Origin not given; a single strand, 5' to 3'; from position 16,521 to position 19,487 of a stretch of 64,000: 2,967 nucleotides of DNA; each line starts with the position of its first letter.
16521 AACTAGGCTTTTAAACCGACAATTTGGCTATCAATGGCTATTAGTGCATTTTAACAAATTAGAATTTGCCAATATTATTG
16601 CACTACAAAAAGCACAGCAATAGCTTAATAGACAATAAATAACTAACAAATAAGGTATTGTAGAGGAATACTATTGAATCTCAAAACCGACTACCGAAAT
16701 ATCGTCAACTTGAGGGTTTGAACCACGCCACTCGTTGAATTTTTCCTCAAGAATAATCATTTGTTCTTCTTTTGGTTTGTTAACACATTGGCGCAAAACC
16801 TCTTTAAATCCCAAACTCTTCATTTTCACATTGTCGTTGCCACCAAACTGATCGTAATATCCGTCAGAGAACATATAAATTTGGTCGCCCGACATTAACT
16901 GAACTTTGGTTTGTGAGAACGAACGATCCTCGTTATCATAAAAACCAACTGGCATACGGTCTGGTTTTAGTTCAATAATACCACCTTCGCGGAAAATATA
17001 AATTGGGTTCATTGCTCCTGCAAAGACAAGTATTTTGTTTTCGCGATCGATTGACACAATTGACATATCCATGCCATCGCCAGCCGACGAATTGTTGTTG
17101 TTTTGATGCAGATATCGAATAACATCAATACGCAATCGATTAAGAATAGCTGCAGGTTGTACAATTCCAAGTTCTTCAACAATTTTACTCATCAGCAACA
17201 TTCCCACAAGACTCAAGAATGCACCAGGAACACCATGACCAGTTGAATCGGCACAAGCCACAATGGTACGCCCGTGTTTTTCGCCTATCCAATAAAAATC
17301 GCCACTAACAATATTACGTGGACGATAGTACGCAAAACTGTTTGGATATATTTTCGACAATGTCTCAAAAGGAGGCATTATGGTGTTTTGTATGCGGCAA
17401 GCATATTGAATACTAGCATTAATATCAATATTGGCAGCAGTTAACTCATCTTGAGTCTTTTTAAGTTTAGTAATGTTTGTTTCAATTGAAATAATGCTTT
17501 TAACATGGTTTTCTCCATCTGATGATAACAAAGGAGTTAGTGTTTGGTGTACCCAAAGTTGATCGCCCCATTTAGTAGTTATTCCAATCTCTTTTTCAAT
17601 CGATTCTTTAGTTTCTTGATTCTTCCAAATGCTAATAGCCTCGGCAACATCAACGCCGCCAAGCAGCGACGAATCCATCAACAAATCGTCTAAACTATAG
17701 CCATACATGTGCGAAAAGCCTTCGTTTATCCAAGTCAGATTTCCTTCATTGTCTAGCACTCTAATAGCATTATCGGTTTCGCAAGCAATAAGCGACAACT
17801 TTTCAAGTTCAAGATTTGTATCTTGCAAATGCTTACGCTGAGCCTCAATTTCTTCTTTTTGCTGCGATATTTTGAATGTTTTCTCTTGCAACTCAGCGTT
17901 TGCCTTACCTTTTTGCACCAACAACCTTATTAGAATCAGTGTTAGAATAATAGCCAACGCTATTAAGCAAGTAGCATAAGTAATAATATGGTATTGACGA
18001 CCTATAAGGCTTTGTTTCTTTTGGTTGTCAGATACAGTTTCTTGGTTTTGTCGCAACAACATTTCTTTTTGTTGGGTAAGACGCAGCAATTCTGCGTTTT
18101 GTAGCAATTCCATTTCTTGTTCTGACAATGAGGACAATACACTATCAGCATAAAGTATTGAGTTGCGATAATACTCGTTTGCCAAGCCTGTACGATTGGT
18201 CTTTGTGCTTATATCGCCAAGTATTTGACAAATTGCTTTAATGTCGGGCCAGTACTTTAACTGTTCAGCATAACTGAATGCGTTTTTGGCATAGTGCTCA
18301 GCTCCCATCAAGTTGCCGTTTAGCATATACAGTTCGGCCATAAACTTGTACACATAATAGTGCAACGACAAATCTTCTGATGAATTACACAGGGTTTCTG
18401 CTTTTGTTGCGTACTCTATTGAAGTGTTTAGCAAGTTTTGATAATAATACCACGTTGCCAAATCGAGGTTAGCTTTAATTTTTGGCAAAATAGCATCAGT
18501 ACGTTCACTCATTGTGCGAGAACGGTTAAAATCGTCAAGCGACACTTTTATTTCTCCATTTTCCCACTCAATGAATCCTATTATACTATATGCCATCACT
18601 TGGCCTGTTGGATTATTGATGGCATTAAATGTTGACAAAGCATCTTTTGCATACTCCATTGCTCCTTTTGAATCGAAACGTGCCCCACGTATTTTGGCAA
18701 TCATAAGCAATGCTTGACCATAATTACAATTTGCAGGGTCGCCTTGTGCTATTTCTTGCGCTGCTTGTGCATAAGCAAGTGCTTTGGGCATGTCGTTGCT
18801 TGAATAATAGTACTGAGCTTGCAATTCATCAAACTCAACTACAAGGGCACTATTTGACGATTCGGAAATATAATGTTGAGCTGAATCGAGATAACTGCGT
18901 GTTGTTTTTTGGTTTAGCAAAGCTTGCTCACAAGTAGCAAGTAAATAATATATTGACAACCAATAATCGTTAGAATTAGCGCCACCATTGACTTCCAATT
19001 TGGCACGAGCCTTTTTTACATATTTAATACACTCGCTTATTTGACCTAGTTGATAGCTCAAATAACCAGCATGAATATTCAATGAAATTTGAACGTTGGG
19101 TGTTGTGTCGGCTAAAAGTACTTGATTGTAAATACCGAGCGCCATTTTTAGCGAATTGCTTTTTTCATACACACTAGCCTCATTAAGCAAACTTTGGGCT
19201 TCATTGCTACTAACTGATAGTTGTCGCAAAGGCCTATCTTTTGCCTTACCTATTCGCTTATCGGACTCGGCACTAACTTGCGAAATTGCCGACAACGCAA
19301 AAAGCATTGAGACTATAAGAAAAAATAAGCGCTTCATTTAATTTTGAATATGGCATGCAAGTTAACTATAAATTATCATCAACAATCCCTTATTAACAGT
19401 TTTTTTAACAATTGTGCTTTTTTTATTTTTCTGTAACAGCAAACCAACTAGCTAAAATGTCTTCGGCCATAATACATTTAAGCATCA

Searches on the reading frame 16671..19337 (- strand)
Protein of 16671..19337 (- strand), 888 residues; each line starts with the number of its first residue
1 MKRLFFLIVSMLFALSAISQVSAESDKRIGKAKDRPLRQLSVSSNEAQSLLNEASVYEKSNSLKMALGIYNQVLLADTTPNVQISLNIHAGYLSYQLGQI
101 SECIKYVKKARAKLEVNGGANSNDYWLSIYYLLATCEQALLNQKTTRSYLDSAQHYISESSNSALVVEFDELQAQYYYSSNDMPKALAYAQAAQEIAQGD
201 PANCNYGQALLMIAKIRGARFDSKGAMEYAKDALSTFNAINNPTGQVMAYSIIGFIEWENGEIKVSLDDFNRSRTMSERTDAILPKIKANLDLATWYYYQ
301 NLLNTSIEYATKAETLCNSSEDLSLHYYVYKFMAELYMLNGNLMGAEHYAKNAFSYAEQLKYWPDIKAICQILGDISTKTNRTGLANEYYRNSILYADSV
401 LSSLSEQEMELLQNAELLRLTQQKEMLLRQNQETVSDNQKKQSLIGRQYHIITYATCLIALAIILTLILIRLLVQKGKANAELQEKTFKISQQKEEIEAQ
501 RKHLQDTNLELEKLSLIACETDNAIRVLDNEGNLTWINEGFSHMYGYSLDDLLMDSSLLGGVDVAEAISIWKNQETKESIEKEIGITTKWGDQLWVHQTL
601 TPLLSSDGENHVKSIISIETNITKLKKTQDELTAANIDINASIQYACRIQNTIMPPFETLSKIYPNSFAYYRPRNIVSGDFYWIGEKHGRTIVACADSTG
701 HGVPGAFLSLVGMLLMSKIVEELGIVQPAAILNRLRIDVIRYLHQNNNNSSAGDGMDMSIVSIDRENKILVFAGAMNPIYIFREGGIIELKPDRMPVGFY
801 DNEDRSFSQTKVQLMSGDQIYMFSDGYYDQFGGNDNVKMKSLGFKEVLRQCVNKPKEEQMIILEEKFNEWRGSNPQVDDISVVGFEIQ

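Call 55: search_protein_families(library=pfam, proteins=[window:16671-19337:-], max_evalue=0.00001)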
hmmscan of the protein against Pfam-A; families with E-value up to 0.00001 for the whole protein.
window:16671-19337:- (888 aa): 3 families
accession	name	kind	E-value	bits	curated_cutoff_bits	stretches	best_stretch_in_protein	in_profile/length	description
PF07228.17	SpoIIE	-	5.2e-18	66.1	25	1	688-886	2-190/192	Stage II sporulation protein E (SpoIIE)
PF17874.7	TPR_MalT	-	5.7e-10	39.4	45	0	221-361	15-156/336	MalT-like TPR region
PF13424.12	TPR_12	-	6.6e-08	33.1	30.1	0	174-237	10-75/77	Tetratricopeptide repeat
